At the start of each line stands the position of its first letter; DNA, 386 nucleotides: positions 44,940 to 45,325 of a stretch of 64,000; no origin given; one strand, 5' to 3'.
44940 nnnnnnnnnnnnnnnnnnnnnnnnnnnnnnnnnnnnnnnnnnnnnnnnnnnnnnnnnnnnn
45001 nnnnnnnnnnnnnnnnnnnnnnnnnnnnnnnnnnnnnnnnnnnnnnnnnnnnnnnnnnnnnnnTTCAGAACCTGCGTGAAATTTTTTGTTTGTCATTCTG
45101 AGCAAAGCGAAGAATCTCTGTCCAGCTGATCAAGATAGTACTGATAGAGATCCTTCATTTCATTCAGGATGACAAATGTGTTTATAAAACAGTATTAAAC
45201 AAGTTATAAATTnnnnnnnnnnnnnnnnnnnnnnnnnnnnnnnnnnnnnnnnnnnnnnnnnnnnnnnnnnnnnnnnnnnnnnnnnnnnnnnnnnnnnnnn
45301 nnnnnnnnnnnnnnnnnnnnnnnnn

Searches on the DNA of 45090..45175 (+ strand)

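Call 78: search_dna_similar(query=window:45090-45175:+, collection=plasmids, mode=distant, max_evalue=0.01, max_rows=10)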
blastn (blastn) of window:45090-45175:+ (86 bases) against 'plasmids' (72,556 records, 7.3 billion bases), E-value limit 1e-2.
Records with a match: 3; places in all: 4; records where one place covers at least 80% of the query: 3.
Best place of each record, by identity: 60-80% 3.
By first word of the organism name: Planktothrix 3.
By predicted mobility (MOB-suite, as given by PLSDB): non-mobilizable 3.
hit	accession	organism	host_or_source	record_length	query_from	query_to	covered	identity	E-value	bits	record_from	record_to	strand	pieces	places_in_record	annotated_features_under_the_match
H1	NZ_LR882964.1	Planktothrix agardhii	-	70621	1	85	99%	76.7%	1e-4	52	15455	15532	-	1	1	type IIL restriction-modification enzyme MmeI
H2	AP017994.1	Planktothrix agardhii NIES-204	-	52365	1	85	99%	75.3%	1e-4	53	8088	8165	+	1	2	hypothetical protein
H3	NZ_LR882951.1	Planktothrix agardhii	-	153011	1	86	100%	72.2%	4e-3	47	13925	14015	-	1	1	none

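Call 79: get_annotated_region(hit=H1, flank=3500)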
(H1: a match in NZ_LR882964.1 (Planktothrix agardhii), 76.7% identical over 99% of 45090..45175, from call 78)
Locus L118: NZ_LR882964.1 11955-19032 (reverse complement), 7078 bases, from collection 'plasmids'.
description: Planktothrix agardhii strain No.66 plasmid p1
organism: Planktothrix agardhii (NCBI taxid 1160)
taxonomy: Bacteria; Cyanobacteriota; Cyanophyceae; Oscillatoriales; Microcoleaceae; Planktothrix; Planktothrix agardhii
host: -; source: -; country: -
typing (MOB-suite, as given by PLSDB): non-mobilizable
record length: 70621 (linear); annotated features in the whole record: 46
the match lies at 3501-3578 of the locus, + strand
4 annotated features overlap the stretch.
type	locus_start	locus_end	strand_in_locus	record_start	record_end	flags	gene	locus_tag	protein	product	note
CDS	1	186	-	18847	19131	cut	-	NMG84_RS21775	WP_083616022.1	GIY-YIG nuclease family protein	-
CDS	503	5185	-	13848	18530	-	-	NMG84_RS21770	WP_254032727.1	type IIL restriction-modification enzyme MmeI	-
CDS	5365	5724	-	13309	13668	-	-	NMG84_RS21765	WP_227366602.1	four helix bundle protein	-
CDS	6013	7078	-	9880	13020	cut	drmD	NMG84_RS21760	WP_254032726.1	DISARM system SNF2-like helicase DrmD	-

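Call 80: get_annotated_region(hit=H2, flank=2000)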
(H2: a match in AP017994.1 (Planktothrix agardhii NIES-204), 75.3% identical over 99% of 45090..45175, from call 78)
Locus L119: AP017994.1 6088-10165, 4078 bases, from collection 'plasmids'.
description: Planktothrix agardhii NIES-204 plasmid plasmid3 DNA, complete sequence
organism: Planktothrix agardhii NIES-204 (NCBI taxid 282423)
taxonomy: Bacteria; Cyanobacteriota; Cyanophyceae; Oscillatoriales; Microcoleaceae; Planktothrix; Planktothrix agardhii; Planktothrix agardhii NIES-204
host: -; source: -; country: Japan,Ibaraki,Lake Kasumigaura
typing (MOB-suite, as given by PLSDB): non-mobilizable
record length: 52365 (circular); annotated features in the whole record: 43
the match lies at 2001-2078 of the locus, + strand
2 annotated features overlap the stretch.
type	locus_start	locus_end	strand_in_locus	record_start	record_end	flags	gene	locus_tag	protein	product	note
CDS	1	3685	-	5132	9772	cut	-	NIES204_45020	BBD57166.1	hypothetical protein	-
CDS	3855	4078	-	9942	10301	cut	-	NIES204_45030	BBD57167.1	hypothetical protein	-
